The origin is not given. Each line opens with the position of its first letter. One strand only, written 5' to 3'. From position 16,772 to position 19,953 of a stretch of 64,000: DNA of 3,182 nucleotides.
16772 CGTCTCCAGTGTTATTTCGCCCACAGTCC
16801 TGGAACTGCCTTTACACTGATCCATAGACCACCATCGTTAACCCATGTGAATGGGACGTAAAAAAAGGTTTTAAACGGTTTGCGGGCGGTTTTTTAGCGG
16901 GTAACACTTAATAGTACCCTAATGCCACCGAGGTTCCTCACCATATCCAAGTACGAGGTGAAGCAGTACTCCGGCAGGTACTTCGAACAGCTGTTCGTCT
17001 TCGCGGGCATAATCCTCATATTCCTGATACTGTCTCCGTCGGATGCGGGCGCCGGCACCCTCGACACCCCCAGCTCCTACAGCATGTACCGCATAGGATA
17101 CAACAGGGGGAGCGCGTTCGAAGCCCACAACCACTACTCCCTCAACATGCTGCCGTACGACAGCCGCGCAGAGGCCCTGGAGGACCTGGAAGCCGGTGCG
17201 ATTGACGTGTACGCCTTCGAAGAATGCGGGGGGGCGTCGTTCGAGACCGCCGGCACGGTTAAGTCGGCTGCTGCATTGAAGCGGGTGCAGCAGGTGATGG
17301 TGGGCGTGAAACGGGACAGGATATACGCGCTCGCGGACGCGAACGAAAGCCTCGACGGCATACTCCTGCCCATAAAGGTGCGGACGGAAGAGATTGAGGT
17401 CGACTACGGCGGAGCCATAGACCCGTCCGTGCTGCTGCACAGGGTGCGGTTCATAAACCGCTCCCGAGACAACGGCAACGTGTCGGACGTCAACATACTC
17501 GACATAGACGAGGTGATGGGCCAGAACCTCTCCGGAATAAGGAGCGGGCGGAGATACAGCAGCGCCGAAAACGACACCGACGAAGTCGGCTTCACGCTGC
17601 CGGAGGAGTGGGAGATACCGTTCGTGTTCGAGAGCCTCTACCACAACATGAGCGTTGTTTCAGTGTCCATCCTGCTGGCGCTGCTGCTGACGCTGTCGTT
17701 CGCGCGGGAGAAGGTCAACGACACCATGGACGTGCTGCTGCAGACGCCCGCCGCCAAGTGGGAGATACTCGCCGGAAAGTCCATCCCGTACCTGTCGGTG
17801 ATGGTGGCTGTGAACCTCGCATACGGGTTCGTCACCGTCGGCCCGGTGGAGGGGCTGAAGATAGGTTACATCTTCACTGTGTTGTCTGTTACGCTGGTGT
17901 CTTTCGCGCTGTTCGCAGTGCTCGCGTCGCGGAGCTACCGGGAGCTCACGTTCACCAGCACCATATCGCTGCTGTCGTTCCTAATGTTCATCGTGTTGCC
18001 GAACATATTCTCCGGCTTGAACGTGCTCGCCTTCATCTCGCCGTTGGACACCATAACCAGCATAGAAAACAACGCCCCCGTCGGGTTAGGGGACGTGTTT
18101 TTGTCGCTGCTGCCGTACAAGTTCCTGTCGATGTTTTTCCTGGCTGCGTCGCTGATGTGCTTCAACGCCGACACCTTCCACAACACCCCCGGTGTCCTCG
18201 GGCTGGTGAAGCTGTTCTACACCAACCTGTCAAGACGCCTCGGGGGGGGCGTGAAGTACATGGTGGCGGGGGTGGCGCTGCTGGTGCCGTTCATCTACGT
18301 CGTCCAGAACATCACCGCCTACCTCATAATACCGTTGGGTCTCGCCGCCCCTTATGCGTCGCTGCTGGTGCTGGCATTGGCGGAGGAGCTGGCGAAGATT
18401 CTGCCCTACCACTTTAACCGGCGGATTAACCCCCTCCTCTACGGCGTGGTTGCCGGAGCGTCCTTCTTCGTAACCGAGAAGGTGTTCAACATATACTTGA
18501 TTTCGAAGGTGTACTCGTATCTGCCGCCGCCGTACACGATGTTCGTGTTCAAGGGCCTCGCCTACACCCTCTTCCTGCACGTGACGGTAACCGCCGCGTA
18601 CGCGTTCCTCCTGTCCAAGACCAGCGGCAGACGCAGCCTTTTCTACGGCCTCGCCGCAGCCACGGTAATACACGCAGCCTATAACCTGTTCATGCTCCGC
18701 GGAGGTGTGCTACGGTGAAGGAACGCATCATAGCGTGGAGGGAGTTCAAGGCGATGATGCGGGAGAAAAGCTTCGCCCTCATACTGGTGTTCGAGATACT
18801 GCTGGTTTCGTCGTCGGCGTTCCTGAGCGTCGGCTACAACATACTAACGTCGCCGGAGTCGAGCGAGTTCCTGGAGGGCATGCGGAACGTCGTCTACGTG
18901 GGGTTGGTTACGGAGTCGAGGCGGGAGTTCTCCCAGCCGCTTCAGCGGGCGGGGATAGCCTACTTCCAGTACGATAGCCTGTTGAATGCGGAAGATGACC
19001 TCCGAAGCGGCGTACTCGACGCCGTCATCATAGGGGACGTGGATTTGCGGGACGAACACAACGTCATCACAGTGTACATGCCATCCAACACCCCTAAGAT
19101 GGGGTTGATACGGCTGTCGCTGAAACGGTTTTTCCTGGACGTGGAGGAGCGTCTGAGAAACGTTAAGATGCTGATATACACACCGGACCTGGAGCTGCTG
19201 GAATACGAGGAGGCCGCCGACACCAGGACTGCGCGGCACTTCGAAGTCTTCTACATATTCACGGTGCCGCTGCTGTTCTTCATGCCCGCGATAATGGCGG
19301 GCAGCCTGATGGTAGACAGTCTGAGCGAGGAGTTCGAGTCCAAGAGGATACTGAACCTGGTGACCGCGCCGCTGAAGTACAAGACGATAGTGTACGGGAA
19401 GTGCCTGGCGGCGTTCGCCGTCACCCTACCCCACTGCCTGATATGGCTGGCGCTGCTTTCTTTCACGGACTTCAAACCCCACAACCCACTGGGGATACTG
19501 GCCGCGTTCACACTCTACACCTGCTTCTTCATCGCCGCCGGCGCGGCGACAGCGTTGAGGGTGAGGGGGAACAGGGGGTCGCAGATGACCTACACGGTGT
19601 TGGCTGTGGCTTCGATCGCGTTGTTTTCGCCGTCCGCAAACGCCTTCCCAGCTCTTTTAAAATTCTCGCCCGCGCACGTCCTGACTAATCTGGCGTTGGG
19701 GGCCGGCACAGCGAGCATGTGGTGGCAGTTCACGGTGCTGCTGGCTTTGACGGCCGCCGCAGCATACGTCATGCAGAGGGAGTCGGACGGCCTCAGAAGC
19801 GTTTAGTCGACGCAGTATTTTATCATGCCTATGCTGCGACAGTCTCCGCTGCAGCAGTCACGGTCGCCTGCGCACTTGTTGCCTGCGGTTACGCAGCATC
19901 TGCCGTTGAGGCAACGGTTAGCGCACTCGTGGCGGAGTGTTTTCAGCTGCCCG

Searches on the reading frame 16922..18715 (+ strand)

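Call 16: search_protein_families(library=pfam, proteins=[window:16922-18715:+], max_evalue=0.0001)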
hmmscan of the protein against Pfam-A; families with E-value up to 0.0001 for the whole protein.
window:16922-18715:+ (598 aa): 1 family
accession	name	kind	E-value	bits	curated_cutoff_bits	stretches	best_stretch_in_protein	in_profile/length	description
PF12679.13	ABC2_membrane_2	-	4.8e-06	26.5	27.2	1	222-365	72-205/283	ABC-2 family transporter protein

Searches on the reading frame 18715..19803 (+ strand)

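Call 16: search_protein_families(library=pfam, proteins=[window:18715-19803:+], max_evalue=0.0001)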
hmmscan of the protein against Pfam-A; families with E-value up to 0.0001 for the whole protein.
window:18715-19803:+ (363 aa): 2 families
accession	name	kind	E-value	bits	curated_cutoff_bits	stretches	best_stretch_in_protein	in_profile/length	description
PF12698.13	ABC2_membrane_3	-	8.9e-16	58.3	31.6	1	36-347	18-339/347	ABC-2 family transporter protein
PF12679.13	ABC2_membrane_2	-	9e-09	35.4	27.2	1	5-272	2-135/283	ABC-2 family transporter protein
